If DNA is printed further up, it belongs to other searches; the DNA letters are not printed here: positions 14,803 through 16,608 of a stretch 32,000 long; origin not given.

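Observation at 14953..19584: Hef is split into separate helicase and nuclease genes with 2.46 kb of mobile/accessory DNA between them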

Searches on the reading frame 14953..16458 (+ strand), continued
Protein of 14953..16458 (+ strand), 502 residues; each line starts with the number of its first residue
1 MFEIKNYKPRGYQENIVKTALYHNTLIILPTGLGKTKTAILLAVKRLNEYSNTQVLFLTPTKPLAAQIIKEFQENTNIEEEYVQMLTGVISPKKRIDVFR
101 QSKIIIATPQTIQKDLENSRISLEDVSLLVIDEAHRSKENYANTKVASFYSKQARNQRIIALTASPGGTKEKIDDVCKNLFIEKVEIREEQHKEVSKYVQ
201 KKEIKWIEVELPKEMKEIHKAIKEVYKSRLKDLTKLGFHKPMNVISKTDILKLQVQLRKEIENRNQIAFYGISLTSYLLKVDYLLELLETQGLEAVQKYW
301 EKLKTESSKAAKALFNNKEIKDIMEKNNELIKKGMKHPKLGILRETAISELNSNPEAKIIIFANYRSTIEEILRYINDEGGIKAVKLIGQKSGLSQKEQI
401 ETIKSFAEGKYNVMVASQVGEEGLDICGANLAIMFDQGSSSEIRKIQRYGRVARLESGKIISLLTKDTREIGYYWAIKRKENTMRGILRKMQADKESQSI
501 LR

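Call 17: find_homologous_proteins(query=window:14953-16458:+, max_evalue=1e-20)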
Query window:14953-16458:+ (502 aa): 6377 proteins with E <= 1e-20 among 8000 candidates; the best 120 are listed.
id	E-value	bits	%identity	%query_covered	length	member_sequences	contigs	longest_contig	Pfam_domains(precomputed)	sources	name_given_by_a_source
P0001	0.0e+0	1068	100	100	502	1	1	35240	PF00270.36,PF21210.4,PF18766.8,PF00271.38,PF04851.22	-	-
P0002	3.4e-238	809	77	98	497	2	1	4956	PF00270.36,PF21210.4,PF18766.8,PF00271.38,PF04851.22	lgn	-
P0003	7.6e-233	791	75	99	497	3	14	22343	PF00270.36,PF21210.4,PF07652.21,PF18766.8,PF00271.38,PF04851.22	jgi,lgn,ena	-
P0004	8.4e-232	788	75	98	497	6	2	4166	PF00270.36,PF21210.4,PF18766.8,PF00271.38,PF04851.22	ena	-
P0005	4.0e-231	786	74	98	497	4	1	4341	PF00270.36,PF21210.4,PF07652.21,PF18766.8,PF00271.38,PF04851.22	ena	-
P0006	4.0e-229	779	74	99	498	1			PF00270.36,PF21210.4,PF07652.21,PF18766.8,PF00271.38,PF04851.22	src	-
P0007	4.8e-212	723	69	98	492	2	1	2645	PF00270.36,PF21210.4,PF18766.8,PF00271.38,PF04851.22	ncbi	-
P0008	1.1e-206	705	67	98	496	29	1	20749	PF00270.36,PF21210.4,PF18766.8,PF00271.38,PF04851.22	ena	-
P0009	8.8e-206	702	67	98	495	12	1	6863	PF00270.36,PF21210.4,PF18766.8,PF00271.38,PF04851.22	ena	-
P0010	6.9e-180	617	58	100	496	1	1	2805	PF00270.36,PF21210.4,PF16203.12,PF18766.8,PF00271.38,PF04851.22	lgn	-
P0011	1.7e-179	615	59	100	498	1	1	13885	PF00270.36,PF21210.4,PF16203.12,PF18766.8,PF00271.38,PF04851.22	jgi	jgi:ERCC4-related helicase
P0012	1.7e-177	609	58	100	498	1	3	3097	PF00270.36,PF21210.4,PF16203.12,PF18766.8,PF00271.38,PF04851.22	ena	-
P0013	2.7e-176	605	57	99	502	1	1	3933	PF00270.36,PF21210.4,PF16203.12,PF18766.8,PF00271.38,PF04851.22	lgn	-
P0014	3.1e-175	601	58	99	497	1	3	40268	PF00270.36,PF21210.4,PF18766.8,PF00271.38,PF04851.22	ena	-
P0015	7.1e-175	600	58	98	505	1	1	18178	PF00270.36,PF21210.4,PF16203.12,PF18766.8,PF00271.38,PF04851.22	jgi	jgi:ERCC4-related helicase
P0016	3.9e-174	598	57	100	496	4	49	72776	PF00270.36,PF21210.4,PF16203.12,PF18766.8,PF00271.38,PF04851.22,PF02562.23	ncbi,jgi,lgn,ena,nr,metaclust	ncbi:DEAD/DEAH box helicase [Candidatus Woesearchaeota archaeon]|nr:DEAD/DEAH box helicase [Candidat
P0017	5.7e-173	594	58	98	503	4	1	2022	PF00270.36,PF21210.4,PF16203.12,PF18766.8,PF00271.38,PF04851.22,PF02562.23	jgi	-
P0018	1.0e-172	593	57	99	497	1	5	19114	PF00270.36,PF21210.4,PF16203.12,PF00271.38,PF04851.22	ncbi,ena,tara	tara:strand:+ start:307 stop:1800 length:1494 start_codon:yes stop_codon:yes gene_type:complete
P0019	1.5e-172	593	55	100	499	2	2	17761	PF00270.36,PF21210.4,PF16203.12,PF18766.8,PF00271.38,PF04851.22,PF02562.23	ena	-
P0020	6.2e-172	591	56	100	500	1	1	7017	PF00270.36,PF21210.4,PF16203.12,PF18766.8,PF00271.38,PF04851.22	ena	-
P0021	3.8e-170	585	58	98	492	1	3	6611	PF00270.36,PF21210.4,PF18766.8,PF00271.38,PF04851.22,PF02562.23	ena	-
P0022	8.8e-170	583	57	98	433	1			PF00270.36,PF21210.4,PF18766.8,PF00271.38,PF04851.22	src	-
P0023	1.7e-169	583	55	100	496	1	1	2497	PF00270.36,PF21210.4,PF18766.8,PF00271.38,PF04851.22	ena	-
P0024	2.1e-169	582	55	100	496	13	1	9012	PF00270.36,PF21210.4,PF18766.8,PF00271.38,PF04851.22,PF02562.23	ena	-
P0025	3.2e-167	575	55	99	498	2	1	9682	PF00270.36,PF21210.4,PF18766.8,PF00271.38,PF04851.22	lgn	-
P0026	3.9e-166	571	55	99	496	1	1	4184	PF00270.36,PF21210.4,PF18766.8,PF00271.38,PF04851.22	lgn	-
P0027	7.4e-164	564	54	100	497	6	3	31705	PF00270.36,PF21210.4,PF16203.12,PF18766.8,PF00271.38,PF04851.22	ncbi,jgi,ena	jgi:Fanconi anemia group M protein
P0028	5.5e-162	558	53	100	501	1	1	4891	PF00270.36,PF00176.30,PF21210.4,PF18766.8,PF00271.38,PF04851.22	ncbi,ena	-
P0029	5.0e-161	555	51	99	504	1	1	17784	PF00270.36,PF21210.4,PF00271.38,PF04851.22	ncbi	ncbi:MAG: DEAD/DEAH box helicase [archaeon]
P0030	6.5e-161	554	56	97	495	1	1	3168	PF00270.36,PF21210.4,PF18766.8,PF00271.38,PF04851.22,PF02562.23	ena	-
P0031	1.4e-160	553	55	98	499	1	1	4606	PF00270.36,PF21210.4,PF16203.12,PF00271.38,PF04851.22,PF02562.23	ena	-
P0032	4.1e-160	552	54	100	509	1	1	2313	PF00270.36,PF21210.4,PF18766.8,PF00271.38,PF04851.22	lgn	-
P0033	4.4e-160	551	54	98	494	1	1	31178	PF00270.36,PF21210.4,PF18766.8,PF00271.38,PF04851.22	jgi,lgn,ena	-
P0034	6.2e-160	551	52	100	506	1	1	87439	PF00270.36,PF21210.4,PF18766.8,PF00271.38,PF04851.22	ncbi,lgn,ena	-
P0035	1.2e-159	550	53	98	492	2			PF00270.36,PF21210.4,PF18766.8,PF00271.38,PF04851.22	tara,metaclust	tara:strand:- start:703 stop:2181 length:1479 start_codon:yes stop_codon:yes gene_type:complete|meta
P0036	9.3e-159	547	52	98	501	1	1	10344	PF00270.36,PF21210.4,PF18766.8,PF00271.38,PF04851.22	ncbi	-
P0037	1.3e-158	547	53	100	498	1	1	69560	PF00270.36,PF21210.4,PF00271.38,PF04851.22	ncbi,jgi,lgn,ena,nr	ncbi:MAG: DEAD/DEAH box helicase [Nanoarchaeota archaeon]|nr:DEAD/DEAH box helicase [Nanoarchaeota a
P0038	1.9e-158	546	53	97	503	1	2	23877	PF00270.36,PF21210.4,PF18766.8,PF00271.38,PF04851.22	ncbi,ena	ncbi:MAG: DEAD/DEAH box helicase [Nanoarchaeota archaeon]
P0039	1.0e-156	540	52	97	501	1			PF00270.36,PF21210.4,PF18766.8,PF00271.38,PF04851.22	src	-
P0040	3.7e-156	539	54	98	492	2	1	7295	PF00270.36,PF21210.4,PF18766.8,PF00271.38,PF04851.22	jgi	-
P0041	1.1e-155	537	53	100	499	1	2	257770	PF00270.36,PF21210.4,PF18766.8,PF00271.38,PF04851.22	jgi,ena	jgi:Fanconi anemia group M protein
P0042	2.0e-155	536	53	97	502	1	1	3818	PF00270.36,PF21210.4,PF00271.38,PF04851.22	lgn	-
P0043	2.1e-155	536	53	99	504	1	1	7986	PF00270.36,PF21210.4,PF18766.8,PF00271.38,PF22590.3,PF04851.22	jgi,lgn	-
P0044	2.2e-155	536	51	98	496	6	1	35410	PF00270.36,PF21210.4,PF00271.38,PF04851.22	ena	-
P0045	2.9e-155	536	53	100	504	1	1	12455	PF00270.36,PF21210.4,PF18766.8,PF00271.38,PF22590.3,PF04851.22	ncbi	-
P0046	2.9e-155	536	51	98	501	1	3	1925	PF00270.36,PF21210.4,PF18766.8,PF00271.38,PF04851.22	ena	-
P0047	3.6e-155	535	54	98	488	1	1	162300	PF00270.36,PF21210.4,PF18766.8,PF00271.38,PF04851.22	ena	-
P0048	4.0e-155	535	51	100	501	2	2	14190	PF00270.36,PF00176.30,PF21210.4,PF18766.8,PF00271.38,PF04851.22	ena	-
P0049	4.5e-155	535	50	100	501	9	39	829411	PF00270.36,PF21210.4,PF18766.8,PF00271.38,PF04851.22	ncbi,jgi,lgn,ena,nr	ncbi:MAG: Helicase protein [archaeon GW2011_AR20]|nr:MAG: Helicase protein [archaeon GW2011_AR20] MB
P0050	7.3e-155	534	52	100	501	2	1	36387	PF00270.36,PF21210.4,PF18766.8,PF00271.38,PF04851.22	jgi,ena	-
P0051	8.1e-155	534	51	100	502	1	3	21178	PF00270.36,PF21210.4,PF18766.8,PF00271.38,PF04851.22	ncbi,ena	ncbi:MAG: DEAD/DEAH box helicase [Nanoarchaeota archaeon]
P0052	1.7e-154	533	52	98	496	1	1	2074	PF00270.36,PF21210.4,PF18766.8,PF00271.38,PF04851.22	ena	-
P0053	1.8e-154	533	51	97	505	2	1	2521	PF00270.36,PF21210.4,PF00271.38,PF04851.22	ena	-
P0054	2.3e-154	533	52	98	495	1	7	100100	PF00270.36,PF21210.4,PF16203.12,PF00271.38,PF04851.22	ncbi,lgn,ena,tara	tara:strand:- start:84156 stop:85643 length:1488 start_codon:yes stop_codon:yes gene_type:complete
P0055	3.2e-154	532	51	100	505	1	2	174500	PF00270.36,PF21210.4,PF18766.8,PF00271.38,PF04851.22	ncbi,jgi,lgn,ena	-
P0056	4.8e-154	532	52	99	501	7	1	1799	PF00270.36,PF21210.4,PF18766.8,PF00271.38,PF04851.22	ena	-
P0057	5.1e-154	531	52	98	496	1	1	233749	PF00270.36,PF21210.4,PF07652.21,PF18766.8,PF00271.38,PF04851.22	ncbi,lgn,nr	ncbi:MAG: DEAD/DEAH box helicase [Candidatus Nanoarchaeia archaeon]|nr:DEAD/DEAH box helicase [Candi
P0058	6.9e-154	531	52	100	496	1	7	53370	PF00270.36,PF21210.4,PF18766.8,PF00271.38,PF04851.22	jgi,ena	-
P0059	1.1e-153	530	59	88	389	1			PF00270.36,PF21210.4,PF18766.8,PF00271.38,PF04851.22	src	-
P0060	1.7e-153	530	53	98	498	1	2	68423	PF00270.36,PF21210.4,PF18766.8,PF00271.38,PF04851.22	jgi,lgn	-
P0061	3.9e-153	529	53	98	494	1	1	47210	PF00270.36,PF21210.4,PF18766.8,PF00271.38,PF04851.22,PF02562.23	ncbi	ncbi:MAG: DEAD/DEAH box helicase [Nanoarchaeota archaeon]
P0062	4.8e-153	528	50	100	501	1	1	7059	PF00270.36,PF21210.4,PF00271.38,PF04851.22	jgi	jgi:ERCC4-related helicase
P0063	1.7e-152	526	51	98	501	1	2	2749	PF00270.36,PF21210.4,PF18766.8,PF00271.38,PF04851.22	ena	-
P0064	1.9e-152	526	50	100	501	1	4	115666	PF00270.36,PF21210.4,PF18766.8,PF00271.38,PF22590.3,PF04851.22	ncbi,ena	ncbi:MAG: DEAD/DEAH box helicase [Nanoarchaeota archaeon]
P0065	3.0e-152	526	52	95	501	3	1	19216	PF00270.36,PF21210.4,PF18766.8,PF00271.38,PF04851.22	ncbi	-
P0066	6.3e-152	525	51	99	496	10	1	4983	PF00270.36,PF21210.4,PF18766.8,PF00271.38,PF04851.22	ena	-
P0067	6.9e-152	524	52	98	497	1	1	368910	PF13086.13,PF00270.36,PF21210.4,PF18766.8,PF00271.38,PF04851.22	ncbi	-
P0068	7.2e-152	524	49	100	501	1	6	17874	PF00270.36,PF21210.4,PF18766.8,PF00271.38,PF04851.22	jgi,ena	-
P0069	8.4e-152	524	50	100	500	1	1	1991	PF00270.36,PF21210.4,PF18766.8,PF00271.38,PF04851.22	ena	-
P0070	1.1e-151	524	52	99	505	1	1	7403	PF00270.36,PF21210.4,PF13245.13,PF18766.8,PF00271.38,PF04851.22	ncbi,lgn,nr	ncbi:DEAD/DEAH box helicase [Candidatus Woesearchaeota archaeon]|nr:DEAD/DEAH box helicase [Candidat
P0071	1.1e-151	524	51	98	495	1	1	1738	PF00270.36,PF21210.4,PF18766.8,PF00271.38,PF04851.22,PF02562.23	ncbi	-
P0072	1.2e-151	524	50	100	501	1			PF00270.36,PF21210.4,PF18766.8,PF00271.38,PF04851.22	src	-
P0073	2.8e-151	522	50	100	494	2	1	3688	PF00270.36,PF21210.4,PF18766.8,PF00271.38,PF04851.22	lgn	-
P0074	4.8e-151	522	50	100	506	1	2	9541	PF00270.36,PF21210.4,PF00271.38,PF04851.22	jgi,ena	-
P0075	5.5e-151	521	51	97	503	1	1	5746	PF00270.36,PF21210.4,PF18766.8,PF00271.38,PF22590.3,PF04851.22,PF02562.23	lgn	-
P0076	1.2e-150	520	52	100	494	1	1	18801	PF00270.36,PF21210.4,PF18766.8,PF00271.38,PF04851.22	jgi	jgi:Fanconi anemia group M protein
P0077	1.3e-150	520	50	100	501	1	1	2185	PF00270.36,PF00176.30,PF21210.4,PF18766.8,PF00271.38,PF22590.3,PF04851.22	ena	-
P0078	2.6e-150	519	51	98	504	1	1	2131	PF00270.36,PF21210.4,PF13245.13,PF18766.8,PF00271.38,PF04851.22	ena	-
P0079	3.1e-150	519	51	98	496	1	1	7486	PF00270.36,PF21210.4,PF18766.8,PF00271.38,PF04851.22,PF02562.23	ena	-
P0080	3.2e-150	519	50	100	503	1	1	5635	PF00270.36,PF21210.4,PF16203.12,PF18766.8,PF00271.38,PF04851.22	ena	-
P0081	3.2e-150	519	51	98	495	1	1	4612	PF00270.36,PF21210.4,PF18766.8,PF00271.38,PF04851.22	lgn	-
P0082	3.8e-150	519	52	98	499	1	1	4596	PF00270.36,PF21210.4,PF18766.8,PF00271.38,PF04851.22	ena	-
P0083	4.5e-150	518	49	98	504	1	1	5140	PF00270.36,PF21210.4,PF13245.13,PF18766.8,PF00271.38,PF04851.22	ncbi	-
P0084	4.8e-150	518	49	97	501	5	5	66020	PF00270.36,PF21210.4,PF18766.8,PF00271.38,PF04851.22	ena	-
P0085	7.6e-150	518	49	100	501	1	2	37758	PF00270.36,PF21210.4,PF00271.38,PF04851.22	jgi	-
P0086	9.0e-150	517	52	98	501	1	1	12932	PF00270.36,PF21210.4,PF00271.38,PF04851.22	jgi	jgi:Fanconi anemia group M protein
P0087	9.8e-150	517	52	98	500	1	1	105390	PF00270.36,PF21210.4,PF00271.38,PF22590.3,PF04851.22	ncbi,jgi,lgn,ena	ncbi:MAG: DEAD/DEAH box helicase [Candidatus Woesearchaeota archaeon]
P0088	1.3e-149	517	50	99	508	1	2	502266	PF00270.36,PF21210.4,PF18766.8,PF00271.38,PF04851.22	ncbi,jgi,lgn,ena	-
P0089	1.6e-149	517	53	98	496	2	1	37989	PF00270.36,PF21210.4,PF18766.8,PF00271.38,PF04851.22,PF02562.23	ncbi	ncbi:MAG: DEAD/DEAH box helicase [Candidatus Woesearchaeota archaeon]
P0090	3.0e-149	516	51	100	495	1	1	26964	PF00270.36,PF21210.4,PF18766.8,PF00271.38,PF04851.22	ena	-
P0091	3.2e-149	516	50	100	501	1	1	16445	PF00270.36,PF21210.4,PF16203.12,PF18766.8,PF00271.38,PF04851.22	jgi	jgi:Fanconi anemia group M protein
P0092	3.6e-149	515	50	99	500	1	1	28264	PF00270.36,PF21210.4,PF18766.8,PF00271.38,PF04851.22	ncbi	-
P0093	5.2e-149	515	53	98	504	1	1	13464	PF00270.36,PF21210.4,PF00271.38,PF04851.22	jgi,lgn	-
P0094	6.9e-149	515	52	100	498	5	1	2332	PF00270.36,PF21210.4,PF18766.8,PF00271.38,PF04851.22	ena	-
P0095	7.4e-149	514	51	100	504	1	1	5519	PF00270.36,PF21210.4,PF18766.8,PF00271.38,PF04851.22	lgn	-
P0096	9.2e-149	514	52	98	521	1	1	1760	PF00270.36,PF21210.4,PF18766.8,PF00271.38,PF04851.22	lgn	-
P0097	1.9e-148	513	51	99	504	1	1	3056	PF00270.36,PF21210.4,PF18766.8,PF00271.38,PF04851.22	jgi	-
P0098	2.1e-148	513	49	98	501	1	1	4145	PF00270.36,PF21210.4,PF18766.8,PF00271.38,PF04851.22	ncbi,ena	-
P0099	2.7e-148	513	51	99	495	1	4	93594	PF00270.36,PF21210.4,PF18766.8,PF13401.13,PF00271.38,PF04851.22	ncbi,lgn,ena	ncbi:MAG: DEAD/DEAH box helicase [Nanoarchaeota archaeon]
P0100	3.1e-148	512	50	99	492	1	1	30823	PF00270.36,PF21210.4,PF18766.8,PF00271.38,PF04851.22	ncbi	-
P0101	3.9e-148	512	51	99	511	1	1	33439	PF00270.36,PF21210.4,PF18766.8,PF00271.38,PF04851.22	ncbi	-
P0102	4.3e-148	512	50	100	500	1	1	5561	PF00270.36,PF21210.4,PF18766.8,PF00271.38,PF04851.22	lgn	-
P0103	4.5e-148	512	50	98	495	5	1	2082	PF00270.36,PF21210.4,PF18766.8,PF00271.38,PF04851.22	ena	-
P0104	4.9e-148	512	50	97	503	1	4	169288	PF00270.36,PF21210.4,PF18766.8,PF00271.38,PF04851.22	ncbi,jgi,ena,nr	ncbi:MAG TPA: DEAD/DEAH box helicase [Candidatus Nanoarchaeia archaeon]|nr:DEAD/DEAH box helicase [C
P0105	6.3e-148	511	52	98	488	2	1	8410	PF00270.36,PF21210.4,PF18766.8,PF00271.38,PF04851.22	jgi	-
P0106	9.5e-148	511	49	98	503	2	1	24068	PF00270.36,PF21210.4,PF18766.8,PF00271.38,PF04851.22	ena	-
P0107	1.5e-147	510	50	100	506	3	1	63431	PF00270.36,PF21210.4,PF18766.8,PF00271.38,PF04851.22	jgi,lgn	-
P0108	1.6e-147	510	49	98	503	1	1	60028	PF00270.36,PF21210.4,PF00271.38,PF04851.22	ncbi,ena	-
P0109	2.3e-147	510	51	97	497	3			PF00270.36,PF21210.4,PF00271.38,PF04851.22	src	-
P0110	2.4e-147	509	51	100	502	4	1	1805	PF00270.36,PF21210.4,PF13245.13,PF18766.8,PF00271.38,PF04851.22,PF02562.23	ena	-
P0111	2.9e-147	509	51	99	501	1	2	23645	PF00270.36,PF21210.4,PF18766.8,PF00271.38,PF04851.22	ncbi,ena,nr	ncbi:MAG: DEAD/DEAH box helicase [Nanoarchaeota archaeon]|nr:DEAD/DEAH box helicase [Nanoarchaeota a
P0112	3.7e-147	509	52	97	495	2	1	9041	PF00270.36,PF21210.4,PF00271.38,PF04851.22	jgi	-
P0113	4.4e-147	509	51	99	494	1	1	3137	PF00270.36,PF21210.4,PF18766.8,PF00271.38,PF04851.22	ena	-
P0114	4.7e-147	509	51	99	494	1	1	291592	PF00270.36,PF21210.4,PF18766.8,PF00271.38,PF04851.22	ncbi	-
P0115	4.9e-147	508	50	99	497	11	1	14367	PF00270.36,PF21210.4,PF18766.8,PF00271.38,PF04851.22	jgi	-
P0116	7.4e-147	508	51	97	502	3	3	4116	PF00270.36,PF21210.4,PF18766.8,PF00271.38,PF04851.22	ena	-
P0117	1.2e-146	507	49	98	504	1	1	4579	PF00270.36,PF21210.4,PF18766.8,PF00271.38,PF04851.22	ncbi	-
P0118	1.6e-146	507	50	98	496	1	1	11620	PF00270.36,PF21210.4,PF07652.21,PF00271.38,PF04851.22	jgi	-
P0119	1.6e-146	507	49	100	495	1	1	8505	PF00270.36,PF21210.4,PF18766.8,PF00271.38,PF04851.22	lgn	-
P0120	2.1e-146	506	48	100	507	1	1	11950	PF00270.36,PF21210.4,PF00271.38,PF04851.22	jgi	jgi:Fanconi anemia group M protein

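Call 18: find_encoding_contigs(protein=P0003, flank=7000, max_places=4)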
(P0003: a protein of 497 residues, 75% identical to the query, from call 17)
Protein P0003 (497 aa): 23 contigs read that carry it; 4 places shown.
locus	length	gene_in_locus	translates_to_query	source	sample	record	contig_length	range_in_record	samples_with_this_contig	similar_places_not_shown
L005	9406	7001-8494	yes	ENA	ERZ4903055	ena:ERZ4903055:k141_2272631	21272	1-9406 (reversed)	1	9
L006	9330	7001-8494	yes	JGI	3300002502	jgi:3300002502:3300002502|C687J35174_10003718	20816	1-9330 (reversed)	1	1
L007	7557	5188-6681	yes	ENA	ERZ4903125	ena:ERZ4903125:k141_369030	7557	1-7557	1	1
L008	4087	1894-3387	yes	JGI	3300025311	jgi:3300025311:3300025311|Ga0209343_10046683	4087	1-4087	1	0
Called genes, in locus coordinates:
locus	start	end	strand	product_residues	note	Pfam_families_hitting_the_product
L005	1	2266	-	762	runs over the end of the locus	PF00437:T2SSE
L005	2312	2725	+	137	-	-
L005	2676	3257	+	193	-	-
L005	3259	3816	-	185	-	-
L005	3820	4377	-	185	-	-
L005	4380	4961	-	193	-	-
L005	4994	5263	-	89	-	-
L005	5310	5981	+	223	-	PF01963:TraB_PrgY_gumN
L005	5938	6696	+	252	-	-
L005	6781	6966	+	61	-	-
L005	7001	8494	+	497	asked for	PF00270:DEAD, PF04851:ResIII, PF18766:SWI2_SNF2, PF07652:Flavi_DEAD (faint), PF21210:RNA_helicase_helical, PF00271:Helicase_C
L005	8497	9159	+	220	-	PF02732:ERCC4, PF12826:HHH_2, PF14520:HHH_5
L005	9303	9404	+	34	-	?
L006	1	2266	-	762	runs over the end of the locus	PF00437:T2SSE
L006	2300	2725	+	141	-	-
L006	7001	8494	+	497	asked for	PF00270:DEAD, PF04851:ResIII, PF18766:SWI2_SNF2, PF07652:Flavi_DEAD (faint), PF21210:RNA_helicase_helical, PF00271:Helicase_C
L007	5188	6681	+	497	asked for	PF00270:DEAD, PF04851:ResIII, PF18766:SWI2_SNF2, PF07652:Flavi_DEAD (faint), PF21210:RNA_helicase_helical, PF00271:Helicase_C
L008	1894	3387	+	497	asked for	PF00270:DEAD, PF04851:ResIII, PF18766:SWI2_SNF2, PF07652:Flavi_DEAD (faint), PF21210:RNA_helicase_helical, PF00271:Helicase_C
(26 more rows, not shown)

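Call 19: find_encoding_contigs(protein=P0008, flank=7000, max_places=3)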
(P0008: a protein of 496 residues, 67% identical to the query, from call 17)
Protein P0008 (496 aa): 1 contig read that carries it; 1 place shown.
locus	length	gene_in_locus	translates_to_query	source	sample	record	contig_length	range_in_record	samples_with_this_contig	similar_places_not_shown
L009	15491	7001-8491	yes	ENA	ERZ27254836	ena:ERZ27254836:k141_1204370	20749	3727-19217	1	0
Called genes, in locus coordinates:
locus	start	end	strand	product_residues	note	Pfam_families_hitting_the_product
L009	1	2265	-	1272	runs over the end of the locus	PF00437:T2SSE (weak), PF14890:Intein_splicing, PF14528:LAGLIDADG_3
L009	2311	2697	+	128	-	-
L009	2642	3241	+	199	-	-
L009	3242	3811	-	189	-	-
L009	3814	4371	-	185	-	-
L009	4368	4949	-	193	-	-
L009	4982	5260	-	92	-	PF05239:PRC (faint)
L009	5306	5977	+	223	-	PF01963:TraB_PrgY_gumN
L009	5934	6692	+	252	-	-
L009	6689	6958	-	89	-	-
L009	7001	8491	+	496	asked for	PF00270:DEAD, PF04851:ResIII, PF18766:SWI2_SNF2 (weak), PF21210:RNA_helicase_helical, PF00271:Helicase_C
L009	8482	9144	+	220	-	PF02732:ERCC4, PF14520:HHH_5, PF12826:HHH_2 (weak)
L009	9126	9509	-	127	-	-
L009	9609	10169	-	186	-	PF10469:AKAP7_NLS, PF02834:LigT_PEase, PF13563:2_5_RNA_ligase2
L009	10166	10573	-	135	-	PF02643:DUF192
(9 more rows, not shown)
